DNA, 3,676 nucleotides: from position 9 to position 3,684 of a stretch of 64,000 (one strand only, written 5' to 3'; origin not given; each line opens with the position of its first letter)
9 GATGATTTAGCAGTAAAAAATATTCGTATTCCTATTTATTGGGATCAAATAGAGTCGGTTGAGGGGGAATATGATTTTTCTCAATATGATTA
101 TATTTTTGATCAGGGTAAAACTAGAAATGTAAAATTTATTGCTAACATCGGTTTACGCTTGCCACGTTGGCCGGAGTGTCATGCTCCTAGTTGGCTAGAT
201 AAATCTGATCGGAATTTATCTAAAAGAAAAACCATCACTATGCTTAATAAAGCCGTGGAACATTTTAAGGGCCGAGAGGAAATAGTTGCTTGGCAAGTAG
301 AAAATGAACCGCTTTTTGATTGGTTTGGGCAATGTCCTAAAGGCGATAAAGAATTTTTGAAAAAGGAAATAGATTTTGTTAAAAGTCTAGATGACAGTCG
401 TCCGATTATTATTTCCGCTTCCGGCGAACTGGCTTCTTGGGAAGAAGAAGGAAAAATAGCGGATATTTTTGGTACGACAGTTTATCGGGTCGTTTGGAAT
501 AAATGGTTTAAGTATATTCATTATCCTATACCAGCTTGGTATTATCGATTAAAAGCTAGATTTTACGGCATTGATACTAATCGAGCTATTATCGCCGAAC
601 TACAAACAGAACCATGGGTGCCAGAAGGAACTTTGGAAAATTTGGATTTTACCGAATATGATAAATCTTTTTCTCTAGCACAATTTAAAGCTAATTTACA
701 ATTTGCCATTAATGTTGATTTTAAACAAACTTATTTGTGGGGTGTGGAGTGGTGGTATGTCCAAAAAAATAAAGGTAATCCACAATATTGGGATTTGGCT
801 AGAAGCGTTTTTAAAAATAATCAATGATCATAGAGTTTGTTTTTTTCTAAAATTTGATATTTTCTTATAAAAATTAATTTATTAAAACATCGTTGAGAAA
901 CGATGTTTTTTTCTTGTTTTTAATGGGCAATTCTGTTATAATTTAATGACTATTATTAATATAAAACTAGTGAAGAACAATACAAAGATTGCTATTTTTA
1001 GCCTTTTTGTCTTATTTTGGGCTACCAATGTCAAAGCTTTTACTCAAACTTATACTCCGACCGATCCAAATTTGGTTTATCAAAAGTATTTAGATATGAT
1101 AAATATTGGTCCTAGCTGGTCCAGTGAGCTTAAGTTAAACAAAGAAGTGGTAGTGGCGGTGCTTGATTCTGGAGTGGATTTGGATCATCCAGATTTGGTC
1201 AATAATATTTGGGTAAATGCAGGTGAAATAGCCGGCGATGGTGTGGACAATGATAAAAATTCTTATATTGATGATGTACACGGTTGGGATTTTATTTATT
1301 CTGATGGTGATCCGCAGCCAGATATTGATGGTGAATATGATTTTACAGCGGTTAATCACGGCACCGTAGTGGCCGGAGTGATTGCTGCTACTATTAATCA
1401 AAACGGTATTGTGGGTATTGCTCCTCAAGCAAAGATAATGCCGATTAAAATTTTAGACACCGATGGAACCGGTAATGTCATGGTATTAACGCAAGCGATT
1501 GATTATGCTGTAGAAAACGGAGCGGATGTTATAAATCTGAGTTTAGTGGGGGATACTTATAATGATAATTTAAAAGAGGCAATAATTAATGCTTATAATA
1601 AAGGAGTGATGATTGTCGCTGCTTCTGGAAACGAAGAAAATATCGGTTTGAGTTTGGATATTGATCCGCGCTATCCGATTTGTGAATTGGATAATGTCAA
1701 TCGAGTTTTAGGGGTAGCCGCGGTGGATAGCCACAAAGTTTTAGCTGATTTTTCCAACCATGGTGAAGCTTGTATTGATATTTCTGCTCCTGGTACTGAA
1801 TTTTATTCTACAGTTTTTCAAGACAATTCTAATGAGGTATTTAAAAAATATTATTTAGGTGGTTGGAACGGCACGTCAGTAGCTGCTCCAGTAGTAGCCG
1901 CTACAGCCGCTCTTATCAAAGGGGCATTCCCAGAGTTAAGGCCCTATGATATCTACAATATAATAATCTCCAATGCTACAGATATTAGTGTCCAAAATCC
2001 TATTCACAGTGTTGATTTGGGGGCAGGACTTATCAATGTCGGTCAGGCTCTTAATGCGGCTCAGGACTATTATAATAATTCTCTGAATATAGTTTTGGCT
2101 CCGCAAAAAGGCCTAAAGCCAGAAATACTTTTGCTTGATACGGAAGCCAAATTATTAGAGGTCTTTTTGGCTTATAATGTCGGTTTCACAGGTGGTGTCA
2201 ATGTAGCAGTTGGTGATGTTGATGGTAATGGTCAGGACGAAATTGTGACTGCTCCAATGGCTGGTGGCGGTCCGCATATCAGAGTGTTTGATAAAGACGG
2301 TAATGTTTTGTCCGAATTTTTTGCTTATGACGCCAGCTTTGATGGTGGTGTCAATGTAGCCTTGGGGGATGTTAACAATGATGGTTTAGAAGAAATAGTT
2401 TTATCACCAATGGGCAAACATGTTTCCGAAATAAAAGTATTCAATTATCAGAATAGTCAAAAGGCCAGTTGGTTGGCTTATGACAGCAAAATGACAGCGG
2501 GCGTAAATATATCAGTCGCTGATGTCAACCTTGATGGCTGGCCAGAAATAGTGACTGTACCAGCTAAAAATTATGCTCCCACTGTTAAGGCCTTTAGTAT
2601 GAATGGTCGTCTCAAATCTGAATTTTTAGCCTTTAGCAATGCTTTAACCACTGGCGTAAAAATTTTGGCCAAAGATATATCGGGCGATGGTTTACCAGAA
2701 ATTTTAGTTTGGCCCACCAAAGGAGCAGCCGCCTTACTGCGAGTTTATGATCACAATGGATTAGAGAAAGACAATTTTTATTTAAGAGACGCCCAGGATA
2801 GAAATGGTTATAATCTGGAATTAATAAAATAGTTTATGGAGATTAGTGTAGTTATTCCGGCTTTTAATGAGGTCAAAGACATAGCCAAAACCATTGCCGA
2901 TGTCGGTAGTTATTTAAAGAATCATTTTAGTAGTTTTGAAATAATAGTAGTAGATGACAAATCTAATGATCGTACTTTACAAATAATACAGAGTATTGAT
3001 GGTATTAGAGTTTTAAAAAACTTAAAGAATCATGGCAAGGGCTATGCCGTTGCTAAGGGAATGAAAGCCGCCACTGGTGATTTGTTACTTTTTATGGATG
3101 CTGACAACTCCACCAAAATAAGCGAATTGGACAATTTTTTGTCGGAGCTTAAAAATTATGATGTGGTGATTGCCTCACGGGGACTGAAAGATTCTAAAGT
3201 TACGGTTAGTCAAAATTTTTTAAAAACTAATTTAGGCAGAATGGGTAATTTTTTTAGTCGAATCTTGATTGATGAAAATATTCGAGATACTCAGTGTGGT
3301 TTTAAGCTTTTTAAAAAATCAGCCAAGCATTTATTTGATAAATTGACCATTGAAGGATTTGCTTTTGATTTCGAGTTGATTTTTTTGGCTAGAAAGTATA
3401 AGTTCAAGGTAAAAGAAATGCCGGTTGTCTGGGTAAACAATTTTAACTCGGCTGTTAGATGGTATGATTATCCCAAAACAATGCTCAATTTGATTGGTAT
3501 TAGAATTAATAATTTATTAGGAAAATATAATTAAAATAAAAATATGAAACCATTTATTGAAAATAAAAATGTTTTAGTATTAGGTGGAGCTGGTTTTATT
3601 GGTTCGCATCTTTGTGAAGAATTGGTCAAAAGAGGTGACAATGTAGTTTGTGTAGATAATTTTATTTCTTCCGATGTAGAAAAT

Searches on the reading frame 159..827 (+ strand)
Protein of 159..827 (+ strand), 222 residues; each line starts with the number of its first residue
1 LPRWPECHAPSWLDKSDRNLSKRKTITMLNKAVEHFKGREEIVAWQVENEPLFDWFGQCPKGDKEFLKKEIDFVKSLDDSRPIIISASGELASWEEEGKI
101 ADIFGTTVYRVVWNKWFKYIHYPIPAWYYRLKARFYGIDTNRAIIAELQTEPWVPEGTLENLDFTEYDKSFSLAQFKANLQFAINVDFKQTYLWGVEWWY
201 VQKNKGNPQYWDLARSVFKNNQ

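Call 91: search_protein_families(library=pfam, proteins=[window:159-827:+], max_evalue=0.001)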
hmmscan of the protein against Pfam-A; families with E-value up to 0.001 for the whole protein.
window:159-827:+ (222 aa): 1 family
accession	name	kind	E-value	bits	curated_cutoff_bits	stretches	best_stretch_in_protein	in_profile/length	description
PF02836.23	Glyco_hydro_2_C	-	0.00022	20.9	21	1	10-88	95-163/302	Glycosyl hydrolases family 2, TIM barrel domain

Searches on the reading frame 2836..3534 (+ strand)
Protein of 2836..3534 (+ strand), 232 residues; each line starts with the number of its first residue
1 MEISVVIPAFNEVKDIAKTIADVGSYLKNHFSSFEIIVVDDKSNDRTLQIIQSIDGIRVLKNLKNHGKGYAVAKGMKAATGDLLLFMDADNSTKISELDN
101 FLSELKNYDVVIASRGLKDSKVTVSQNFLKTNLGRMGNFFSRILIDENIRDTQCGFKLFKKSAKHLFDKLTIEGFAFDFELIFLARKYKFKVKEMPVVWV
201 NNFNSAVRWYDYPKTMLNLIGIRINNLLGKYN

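Call 91: search_protein_families(library=pfam, proteins=[window:2836-3534:+], max_evalue=0.001)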
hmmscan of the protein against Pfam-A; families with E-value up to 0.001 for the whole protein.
window:2836-3534:+ (232 aa): 3 families
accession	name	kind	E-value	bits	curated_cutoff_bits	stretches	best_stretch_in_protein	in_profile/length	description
PF00535.33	Glycos_transf_2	-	1.6e-29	103.5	23.3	1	4-163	1-163/168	Glycosyl transferase family 2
PF10111.15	Glyco_tranf_2_2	-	4.7e-09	36.6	27.3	1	4-103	1-104/276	Glycosyltransferase like family 2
PF13641.12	Glyco_tranf_2_3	-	1.4e-07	32.2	27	1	3-91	3-97/230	Glycosyltransferase like family 2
